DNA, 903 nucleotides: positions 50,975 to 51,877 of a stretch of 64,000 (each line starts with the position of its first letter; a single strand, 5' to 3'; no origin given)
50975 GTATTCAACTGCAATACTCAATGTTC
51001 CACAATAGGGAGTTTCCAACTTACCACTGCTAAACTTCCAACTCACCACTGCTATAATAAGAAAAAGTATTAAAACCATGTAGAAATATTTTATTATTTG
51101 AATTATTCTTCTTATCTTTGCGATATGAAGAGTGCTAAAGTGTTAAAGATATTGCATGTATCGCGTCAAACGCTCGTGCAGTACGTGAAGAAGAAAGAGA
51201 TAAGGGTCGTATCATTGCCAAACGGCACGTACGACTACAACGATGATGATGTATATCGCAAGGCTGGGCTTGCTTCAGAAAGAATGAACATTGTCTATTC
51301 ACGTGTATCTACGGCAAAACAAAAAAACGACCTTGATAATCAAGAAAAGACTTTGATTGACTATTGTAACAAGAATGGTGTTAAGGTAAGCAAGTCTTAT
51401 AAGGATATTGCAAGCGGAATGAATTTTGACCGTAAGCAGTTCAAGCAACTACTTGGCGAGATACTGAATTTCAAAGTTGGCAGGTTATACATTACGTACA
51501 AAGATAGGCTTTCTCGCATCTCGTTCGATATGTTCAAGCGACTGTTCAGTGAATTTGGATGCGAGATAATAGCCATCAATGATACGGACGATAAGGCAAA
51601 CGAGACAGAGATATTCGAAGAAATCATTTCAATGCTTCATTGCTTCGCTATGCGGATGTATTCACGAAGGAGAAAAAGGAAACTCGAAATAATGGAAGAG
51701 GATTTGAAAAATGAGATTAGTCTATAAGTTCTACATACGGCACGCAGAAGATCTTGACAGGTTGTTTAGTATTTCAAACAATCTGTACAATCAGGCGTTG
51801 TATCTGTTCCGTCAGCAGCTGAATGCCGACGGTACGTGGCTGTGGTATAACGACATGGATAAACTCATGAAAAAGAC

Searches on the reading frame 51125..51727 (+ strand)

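Call 32: search_protein_families(library=pfam, proteins=[window:51125-51727:+], max_evalue=0.01)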
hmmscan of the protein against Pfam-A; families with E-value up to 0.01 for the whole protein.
window:51125-51727:+ (200 aa): 3 families
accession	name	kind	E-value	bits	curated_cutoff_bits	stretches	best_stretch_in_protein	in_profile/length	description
PF00239.26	Resolvase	-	2.1e-23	83.4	23.3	1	56-188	2-137/145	Resolvase, N terminal domain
PF12728.13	HTH_17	-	0.0088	16.7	27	0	5-27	6-28/51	Helix-turn-helix domain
PF16921.10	Tex_YqgF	-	0.0098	16.8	27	0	12-59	42-88/126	Tex protein YqgF-like domain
